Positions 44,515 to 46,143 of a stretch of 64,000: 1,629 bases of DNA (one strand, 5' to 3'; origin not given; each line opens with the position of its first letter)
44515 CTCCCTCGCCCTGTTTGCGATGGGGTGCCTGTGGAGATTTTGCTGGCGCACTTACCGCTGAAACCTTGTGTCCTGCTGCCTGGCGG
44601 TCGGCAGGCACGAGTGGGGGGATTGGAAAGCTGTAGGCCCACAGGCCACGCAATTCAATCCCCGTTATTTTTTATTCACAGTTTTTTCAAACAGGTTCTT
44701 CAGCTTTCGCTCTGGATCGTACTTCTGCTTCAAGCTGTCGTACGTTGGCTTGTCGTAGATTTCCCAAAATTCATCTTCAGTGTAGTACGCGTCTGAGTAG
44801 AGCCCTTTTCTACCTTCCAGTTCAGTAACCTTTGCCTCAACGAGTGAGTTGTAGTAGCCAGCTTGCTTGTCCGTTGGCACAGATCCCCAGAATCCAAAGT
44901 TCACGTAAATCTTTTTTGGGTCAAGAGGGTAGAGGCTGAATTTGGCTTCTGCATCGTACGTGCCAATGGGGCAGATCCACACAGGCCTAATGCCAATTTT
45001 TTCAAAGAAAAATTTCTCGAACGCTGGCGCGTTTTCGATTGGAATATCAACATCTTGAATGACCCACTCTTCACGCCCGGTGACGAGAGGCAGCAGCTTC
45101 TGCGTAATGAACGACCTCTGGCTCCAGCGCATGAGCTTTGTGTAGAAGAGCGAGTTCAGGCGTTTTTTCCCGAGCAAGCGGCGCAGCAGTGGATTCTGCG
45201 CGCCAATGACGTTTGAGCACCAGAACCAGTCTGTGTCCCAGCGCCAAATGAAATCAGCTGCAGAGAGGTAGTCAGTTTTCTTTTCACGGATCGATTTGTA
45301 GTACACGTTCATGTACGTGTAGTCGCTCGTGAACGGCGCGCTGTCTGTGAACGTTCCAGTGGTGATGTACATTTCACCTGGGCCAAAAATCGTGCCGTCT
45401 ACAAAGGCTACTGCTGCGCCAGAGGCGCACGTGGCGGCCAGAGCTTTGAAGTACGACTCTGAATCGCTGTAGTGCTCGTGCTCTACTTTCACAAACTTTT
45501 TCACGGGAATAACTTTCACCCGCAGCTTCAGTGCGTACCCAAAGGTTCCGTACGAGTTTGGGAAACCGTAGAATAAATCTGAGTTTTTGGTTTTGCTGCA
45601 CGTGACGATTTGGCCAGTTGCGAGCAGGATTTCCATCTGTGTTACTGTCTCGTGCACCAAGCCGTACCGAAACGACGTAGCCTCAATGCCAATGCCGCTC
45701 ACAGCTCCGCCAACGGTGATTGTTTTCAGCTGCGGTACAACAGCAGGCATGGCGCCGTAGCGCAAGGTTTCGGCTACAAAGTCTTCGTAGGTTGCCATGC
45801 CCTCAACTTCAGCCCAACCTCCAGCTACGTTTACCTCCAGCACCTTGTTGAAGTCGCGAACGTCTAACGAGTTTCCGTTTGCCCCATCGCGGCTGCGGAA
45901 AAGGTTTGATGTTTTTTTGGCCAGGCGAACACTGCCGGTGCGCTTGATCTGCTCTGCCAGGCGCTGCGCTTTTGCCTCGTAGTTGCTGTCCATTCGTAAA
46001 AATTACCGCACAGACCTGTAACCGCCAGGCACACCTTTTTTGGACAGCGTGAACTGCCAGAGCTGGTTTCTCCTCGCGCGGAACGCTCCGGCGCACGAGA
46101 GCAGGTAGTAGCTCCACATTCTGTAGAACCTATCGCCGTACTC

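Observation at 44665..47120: BfaA/BfaB-like pair (DWF1-like FAD reductase plus Cfa-like methyltransferase): possible 10-methyl branched-chain lipid tailoring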

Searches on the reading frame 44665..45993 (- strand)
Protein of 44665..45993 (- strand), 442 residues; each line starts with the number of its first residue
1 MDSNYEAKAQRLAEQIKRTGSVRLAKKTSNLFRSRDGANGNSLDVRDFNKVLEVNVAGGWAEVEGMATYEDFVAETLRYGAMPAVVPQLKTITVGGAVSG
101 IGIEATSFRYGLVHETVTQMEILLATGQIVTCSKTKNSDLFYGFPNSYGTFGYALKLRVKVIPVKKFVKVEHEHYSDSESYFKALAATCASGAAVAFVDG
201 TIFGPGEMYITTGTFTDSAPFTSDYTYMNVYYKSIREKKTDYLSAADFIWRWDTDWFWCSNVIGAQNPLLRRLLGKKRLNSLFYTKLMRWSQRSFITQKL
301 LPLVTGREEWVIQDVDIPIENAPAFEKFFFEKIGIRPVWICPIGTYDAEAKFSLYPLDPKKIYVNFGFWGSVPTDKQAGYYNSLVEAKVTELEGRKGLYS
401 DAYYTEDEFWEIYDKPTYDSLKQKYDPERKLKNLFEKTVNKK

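Call 5: search_protein_families(library=pfam, proteins=[window:44665-45993:-], max_evalue=0.01)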
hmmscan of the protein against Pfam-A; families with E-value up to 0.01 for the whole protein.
window:44665-45993:- (442 aa): 1 family
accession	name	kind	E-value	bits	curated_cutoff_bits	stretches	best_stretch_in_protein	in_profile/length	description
PF01565.28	FAD_binding_4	-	8.9e-16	58.3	26.4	1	26-133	31-139/139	FAD binding domain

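Call 6: search_protein_families(library=ncbifam, proteins=[window:44665-45993:-], max_evalue=0.01)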
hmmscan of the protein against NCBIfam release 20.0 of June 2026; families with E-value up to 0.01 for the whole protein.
window:44665-45993:- (442 aa): 8 families
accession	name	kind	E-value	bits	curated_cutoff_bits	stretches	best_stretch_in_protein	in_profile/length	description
NF053785.1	DcplphribOxDprE1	equivalog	1.6e-09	37.5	500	1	38-166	56-185/449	decaprenylphosphoryl-beta-D-ribose oxidase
NF041227.1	BagG_FevA2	exception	3.2e-07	29.3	850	1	53-167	100-213/455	bagremycin/ferroverdin biosynthesis FAD-dependent oxygenase BagG/FevA2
TIGR01678.1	FAD_lactone_ox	subfamily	4.2e-07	29.2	396.8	1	89-169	107-186/438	sugar 1,4-lactone oxidase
TIGR00387.1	glcD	equivalog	2e-06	26.9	567.9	1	46-193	49-202/413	glycolate oxidase subunit GlcD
NF041226.1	BagK_FevA1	equivalog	3.3e-05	22.5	800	1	54-167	97-209/453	bagremycin/ferroverdin biosynthesis FAD-dependent oxygenase BagK/FevA1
TIGR01679.1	bact_FAD_ox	subfamily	0.00038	19.5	292.25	1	38-167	50-178/419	FAD-linked oxidoreductase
NF008408.0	PRK11230.1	equivalog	0.00058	18.4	897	1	43-193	104-259/499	glycolate oxidase subunit GlcD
NF049975.1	2HglutDHaseYdiJ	equivalog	0.0036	15.1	1350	1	46-140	105-200/1018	D-2-hydroxyglutarate dehydrogenase YdiJ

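Call 7: find_homologous_proteins(query=window:44665-45993:-)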
Query window:44665-45993:- (442 aa): 8000 proteins with E <= 0.001 among 8000 candidates; the best 120 are listed.
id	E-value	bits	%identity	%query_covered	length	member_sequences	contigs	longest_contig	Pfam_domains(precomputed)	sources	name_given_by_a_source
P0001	0.0e+0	1019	100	100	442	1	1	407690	PF01565.29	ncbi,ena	-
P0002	2.1e-233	793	76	100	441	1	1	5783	PF01565.29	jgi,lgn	jgi:FAD/FMN-containing dehydrogenase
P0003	2.7e-209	714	69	100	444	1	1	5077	PF01565.29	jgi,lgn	jgi:FAD/FMN-containing dehydrogenase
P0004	8.0e-206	702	67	99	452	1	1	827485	PF01565.29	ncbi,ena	-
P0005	9.7e-206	702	69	100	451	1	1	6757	PF01565.29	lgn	-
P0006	2.3e-204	697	67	99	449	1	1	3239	PF01565.29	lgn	-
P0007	4.1e-202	690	67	99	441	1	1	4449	PF01565.29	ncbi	-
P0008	7.6e-202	689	66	100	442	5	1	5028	PF01565.29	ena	-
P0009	2.2e-201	688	66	100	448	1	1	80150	PF01565.29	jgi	jgi:FAD/FMN-containing dehydrogenase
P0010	2.9e-201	687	67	100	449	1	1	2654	PF01565.29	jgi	jgi:FAD/FMN-containing dehydrogenase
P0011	5.5e-201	686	67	100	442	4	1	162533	PF01565.29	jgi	jgi:FAD/FMN-containing dehydrogenase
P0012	1.0e-200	685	64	99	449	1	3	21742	PF01565.29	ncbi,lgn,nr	ncbi:MAG: FAD-binding oxidoreductase [Candidatus Doudnabacteria bacterium]|nr:FAD-binding oxidoreduc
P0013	1.9e-200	684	65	100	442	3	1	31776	PF01565.29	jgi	jgi:FAD/FMN-containing dehydrogenase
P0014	1.1e-199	682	65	100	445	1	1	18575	PF01565.29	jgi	jgi:FAD/FMN-containing dehydrogenase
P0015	1.1e-199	682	71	95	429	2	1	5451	PF01565.29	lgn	-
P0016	1.7e-199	681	65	100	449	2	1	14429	PF01565.29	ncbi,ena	-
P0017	4.3e-199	680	66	100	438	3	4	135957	PF01565.29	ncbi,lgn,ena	-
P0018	1.1e-198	679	67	100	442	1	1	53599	PF01565.29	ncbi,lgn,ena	-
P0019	4.1e-198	677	66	100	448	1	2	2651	PF01565.29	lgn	-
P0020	8.0e-198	676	65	100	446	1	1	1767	PF01565.29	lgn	-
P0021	9.1e-198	676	65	100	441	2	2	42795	PF01565.29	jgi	jgi:FAD/FMN-containing dehydrogenase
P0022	1.4e-197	675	65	99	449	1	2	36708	PF01565.29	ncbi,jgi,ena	jgi:FAD/FMN-containing dehydrogenase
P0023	3.9e-197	674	66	100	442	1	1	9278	PF01565.29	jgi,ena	jgi:FAD/FMN-containing dehydrogenase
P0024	9.1e-197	672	65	99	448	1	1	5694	PF01565.29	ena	-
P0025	1.6e-196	672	64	100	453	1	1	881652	PF01565.29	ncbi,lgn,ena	-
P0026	5.0e-196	670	66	97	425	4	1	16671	PF01565.29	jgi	jgi:FAD/FMN-containing dehydrogenase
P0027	2.1e-195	668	64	99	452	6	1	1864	PF01565.29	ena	-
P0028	2.4e-195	668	64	100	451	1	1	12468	PF01565.29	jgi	-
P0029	5.4e-195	667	66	99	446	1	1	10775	PF01565.29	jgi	jgi:FAD/FMN-containing dehydrogenase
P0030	5.6e-195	666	64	100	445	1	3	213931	PF01565.29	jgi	jgi:FAD/FMN-containing dehydrogenase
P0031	1.1e-194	665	64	100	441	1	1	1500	PF01565.29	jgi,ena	jgi:FAD/FMN-containing dehydrogenase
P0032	1.1e-194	665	65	99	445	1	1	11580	PF01565.29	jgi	jgi:FAD/FMN-containing dehydrogenase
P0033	1.2e-194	665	64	100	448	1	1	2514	PF01565.29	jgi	jgi:FAD/FMN-containing dehydrogenase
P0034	5.3e-194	663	64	100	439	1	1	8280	PF01565.29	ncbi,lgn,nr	ncbi:MAG TPA: FAD-binding oxidoreductase [Candidatus Paceibacterota bacterium]|nr:FAD-binding oxidor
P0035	1.2e-193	662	64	100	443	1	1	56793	PF01565.29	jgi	jgi:FAD/FMN-containing dehydrogenase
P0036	1.5e-193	662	64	100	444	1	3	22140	PF01565.29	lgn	-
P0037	2.7e-193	661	64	100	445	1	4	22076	PF01565.29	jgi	jgi:FAD/FMN-containing dehydrogenase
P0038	1.4e-192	659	66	97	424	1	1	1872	PF01565.29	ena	-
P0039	1.5e-192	658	64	100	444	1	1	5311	PF01565.29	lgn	-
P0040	3.6e-192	657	71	90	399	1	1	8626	PF01565.29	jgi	jgi:FAD/FMN-containing dehydrogenase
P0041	4.8e-192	657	63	100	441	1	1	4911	PF01565.29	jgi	jgi:FAD/FMN-containing dehydrogenase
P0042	5.5e-192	657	64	97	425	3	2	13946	PF01565.29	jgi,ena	jgi:FAD/FMN-containing dehydrogenase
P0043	9.2e-192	656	64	100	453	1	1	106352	PF01565.29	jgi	jgi:FAD/FMN-containing dehydrogenase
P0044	1.0e-190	652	62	100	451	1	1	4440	PF01565.29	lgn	-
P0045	1.9e-190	652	64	97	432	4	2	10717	PF01565.29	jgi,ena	jgi:FAD/FMN-containing dehydrogenase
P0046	5.2e-190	650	63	99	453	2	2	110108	PF01565.29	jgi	jgi:FAD/FMN-containing dehydrogenase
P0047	7.7e-190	650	62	100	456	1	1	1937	PF01565.29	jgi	jgi:FAD/FMN-containing dehydrogenase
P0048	2.1e-189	648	63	100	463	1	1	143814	PF01565.29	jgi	jgi:FAD/FMN-containing dehydrogenase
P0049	3.4e-189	647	63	99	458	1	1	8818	PF01565.29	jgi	jgi:FAD/FMN-containing dehydrogenase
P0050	1.0e-188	646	63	99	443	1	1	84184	PF01565.29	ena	-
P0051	1.7e-188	645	65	96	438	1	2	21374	PF01565.29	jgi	jgi:FAD/FMN-containing dehydrogenase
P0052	5.4e-188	643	64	100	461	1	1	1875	PF01565.29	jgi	-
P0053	1.9e-187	642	63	100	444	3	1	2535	PF01565.29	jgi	jgi:FAD/FMN-containing dehydrogenase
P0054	3.4e-187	641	63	99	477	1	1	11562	PF01565.29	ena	-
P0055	2.0e-186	638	64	97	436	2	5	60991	PF01565.29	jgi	jgi:FAD/FMN-containing dehydrogenase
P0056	5.5e-185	634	62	100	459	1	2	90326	PF01565.29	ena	-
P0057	2.0e-184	632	62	100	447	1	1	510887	PF01565.29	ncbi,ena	-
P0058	4.6e-184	630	60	99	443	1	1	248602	PF01565.29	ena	-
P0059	3.6e-182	624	62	100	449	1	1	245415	PF01565.29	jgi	jgi:FAD/FMN-containing dehydrogenase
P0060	7.8e-181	620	60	100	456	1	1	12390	PF01565.29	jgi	jgi:FAD/FMN-containing dehydrogenase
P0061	6.5e-179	613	60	100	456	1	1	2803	PF01565.29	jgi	jgi:FAD/FMN-containing dehydrogenase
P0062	4.1e-178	611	61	100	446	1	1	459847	PF01565.29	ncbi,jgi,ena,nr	ncbi:MAG TPA: FAD-binding oxidoreductase [Candidatus Paceibacterota bacterium]|nr:FAD-binding oxidor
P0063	3.2e-177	608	64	90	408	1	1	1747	PF01565.29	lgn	-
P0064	1.7e-174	599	58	100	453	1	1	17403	PF01565.29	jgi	jgi:FAD/FMN-containing dehydrogenase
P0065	1.5e-172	593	58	99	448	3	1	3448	PF01565.29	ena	-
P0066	9.7e-172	590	57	100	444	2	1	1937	PF01565.29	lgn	-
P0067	3.3e-171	588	57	100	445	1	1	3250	PF01565.29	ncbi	ncbi:MAG: FAD-binding protein [Acidiferrobacterales bacterium]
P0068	1.2e-170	586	58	99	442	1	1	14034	PF01565.29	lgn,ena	-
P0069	1.9e-170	586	57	99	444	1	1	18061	PF01565.29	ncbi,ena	-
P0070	2.4e-170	585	57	99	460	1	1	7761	PF01565.29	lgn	-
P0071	4.7e-170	584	57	99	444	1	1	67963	PF01565.29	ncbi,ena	-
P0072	2.4e-169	582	60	99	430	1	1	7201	PF01565.29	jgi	jgi:FAD/FMN-containing dehydrogenase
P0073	3.0e-169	582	58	99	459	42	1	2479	PF01565.29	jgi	jgi:FAD/FMN-containing dehydrogenase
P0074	3.2e-169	582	57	98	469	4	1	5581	PF01565.29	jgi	jgi:FAD/FMN-containing dehydrogenase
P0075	3.5e-169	581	57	99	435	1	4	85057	PF01565.29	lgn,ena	-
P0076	3.8e-169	581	57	100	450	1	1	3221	PF01565.29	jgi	-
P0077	7.2e-169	580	58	99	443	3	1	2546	PF01565.29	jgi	jgi:FAD/FMN-containing dehydrogenase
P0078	2.5e-168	579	58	99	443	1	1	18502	PF01565.29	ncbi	-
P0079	2.6e-168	579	56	100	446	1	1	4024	PF01565.29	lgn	-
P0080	2.9e-168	578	58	99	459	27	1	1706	PF01565.29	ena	-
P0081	3.2e-168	578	56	99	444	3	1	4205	PF01565.29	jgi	jgi:FAD/FMN-containing dehydrogenase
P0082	3.4e-168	578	56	99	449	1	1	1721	PF01565.29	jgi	jgi:FAD/FMN-containing dehydrogenase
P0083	4.1e-168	578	55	100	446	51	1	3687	PF01565.29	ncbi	-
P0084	8.2e-168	577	58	99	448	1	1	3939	PF01565.29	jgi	-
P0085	2.1e-167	576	70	81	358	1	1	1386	PF01565.29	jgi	jgi:FAD/FMN-containing dehydrogenase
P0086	3.0e-167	575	56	99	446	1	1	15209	PF01565.29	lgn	-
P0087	3.1e-167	575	57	99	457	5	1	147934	PF01565.29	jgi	jgi:FAD/FMN-containing dehydrogenase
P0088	3.2e-167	575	57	100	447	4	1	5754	PF01565.29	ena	-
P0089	3.2e-167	575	56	99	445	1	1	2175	PF01565.29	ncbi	-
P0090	3.7e-167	575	56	99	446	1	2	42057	PF01565.29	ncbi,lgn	-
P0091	3.8e-167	575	56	99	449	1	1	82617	PF01565.29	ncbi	ncbi:MAG: FAD-binding oxidoreductase [Arenicellales bacterium]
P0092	4.0e-167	575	55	100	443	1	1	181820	PF01565.29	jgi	-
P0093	6.9e-167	574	57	99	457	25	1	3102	PF01565.29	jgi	jgi:FAD/FMN-containing dehydrogenase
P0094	7.8e-167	574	56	99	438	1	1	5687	PF01565.29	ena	-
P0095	1.5e-166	573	57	99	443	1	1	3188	PF01565.29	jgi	jgi:FAD/FMN-containing dehydrogenase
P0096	1.5e-166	573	55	100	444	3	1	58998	PF01565.29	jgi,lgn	-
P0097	1.7e-166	573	56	99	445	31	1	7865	PF01565.29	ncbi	-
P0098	2.3e-166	572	56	100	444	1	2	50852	PF01565.29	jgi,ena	jgi:FAD/FMN-containing dehydrogenase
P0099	2.5e-166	572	58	100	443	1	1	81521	PF01565.29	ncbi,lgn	-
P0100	2.6e-166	572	55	99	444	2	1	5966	PF01565.29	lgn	-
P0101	4.9e-166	571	56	98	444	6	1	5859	PF01565.29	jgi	jgi:FAD/FMN-containing dehydrogenase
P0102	6.3e-166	571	55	100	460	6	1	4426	PF01565.29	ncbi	-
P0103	9.2e-166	570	57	99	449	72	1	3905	PF01565.29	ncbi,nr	ncbi:MAG TPA: FAD-binding oxidoreductase [Burkholderiales bacterium]|nr:FAD-binding oxidoreductase [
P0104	9.2e-166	570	56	99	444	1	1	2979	PF01565.29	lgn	-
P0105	1.1e-165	570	55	100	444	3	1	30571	PF01565.29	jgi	jgi:FAD/FMN-containing dehydrogenase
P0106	1.4e-165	570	55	98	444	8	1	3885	PF01565.29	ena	-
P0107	1.4e-165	570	58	96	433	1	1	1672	PF01565.29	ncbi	-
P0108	1.9e-165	569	57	99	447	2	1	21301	PF01565.29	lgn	-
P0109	3.3e-165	568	57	99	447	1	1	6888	PF01565.29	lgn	-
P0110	3.5e-165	568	56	100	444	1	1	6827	PF01565.29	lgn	-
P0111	3.7e-165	568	57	98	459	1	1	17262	PF01565.29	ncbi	-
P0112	4.0e-165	568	56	99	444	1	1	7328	PF01565.29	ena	-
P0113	4.9e-165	568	55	100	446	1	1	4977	PF01565.29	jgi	jgi:FAD/FMN-containing dehydrogenase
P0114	5.1e-165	568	56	99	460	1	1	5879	PF01565.29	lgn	-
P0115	6.1e-165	567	57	99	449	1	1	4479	PF01565.29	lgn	-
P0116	6.8e-165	567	55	100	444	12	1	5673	PF01565.29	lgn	-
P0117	1.0e-164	567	57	99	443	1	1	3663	PF01565.29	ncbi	-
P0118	1.1e-164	567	56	100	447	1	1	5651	PF01565.29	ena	-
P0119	1.2e-164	566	56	99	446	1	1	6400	PF01565.29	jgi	jgi:FAD/FMN-containing dehydrogenase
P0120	1.3e-164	566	56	99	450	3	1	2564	PF01565.29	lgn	-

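Call 9: find_encoding_contigs(protein=P0001, flank=6000, max_places=3)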
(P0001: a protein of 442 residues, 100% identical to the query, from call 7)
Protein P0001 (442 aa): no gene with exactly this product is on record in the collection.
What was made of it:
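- Tried and rejected: find_encoding_contigs on the window's own reductase found no record (call 9), so the source contig (407,690 bp according to call 7) could not be read and genome-wide fatty-acid-synthesis content could not be checked.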

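Call 10: find_encoding_contigs(protein=P0004, flank=6000, max_places=3)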
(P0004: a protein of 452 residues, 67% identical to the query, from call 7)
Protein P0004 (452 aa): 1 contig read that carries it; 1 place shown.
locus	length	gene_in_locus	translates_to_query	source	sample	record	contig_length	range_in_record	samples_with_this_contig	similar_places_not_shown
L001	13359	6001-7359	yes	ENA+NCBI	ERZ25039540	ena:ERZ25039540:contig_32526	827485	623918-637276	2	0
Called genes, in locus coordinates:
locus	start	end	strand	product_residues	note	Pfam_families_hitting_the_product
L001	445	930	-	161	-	-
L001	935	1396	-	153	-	PF01381:HTH_3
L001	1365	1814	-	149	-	PF05973:Gp49 (weak)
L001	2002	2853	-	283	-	PF00763:THF_DHG_CYH, PF02882:THF_DHG_CYH_C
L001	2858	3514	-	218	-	PF00730:HhH-GPD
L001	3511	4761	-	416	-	PF00464:SHMT, PF00155:Aminotran_1_2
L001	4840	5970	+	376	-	PF02353:CMAS, PF13489:Methyltransf_23, PF08241:Methyltransf_11, PF08242:Methyltransf_12 (weak), PF13649:Methyltransf_25, PF13847:Methyltransf_31 (weak)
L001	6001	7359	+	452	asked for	PF01565:FAD_binding_4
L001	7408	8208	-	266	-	-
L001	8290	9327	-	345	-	-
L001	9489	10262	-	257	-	PF01693:Cauli_VI, PF00075:RNase_H, PF13456:RVT_3, PF01396:Zn_ribbon_Top1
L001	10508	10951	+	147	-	PF12869:tRNA_anti-like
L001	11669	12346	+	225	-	-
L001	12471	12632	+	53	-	-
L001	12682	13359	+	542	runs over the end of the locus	PF00239:Resolvase, PF07508:Recombinase, PF13408:Zn_ribbon_recom (weak)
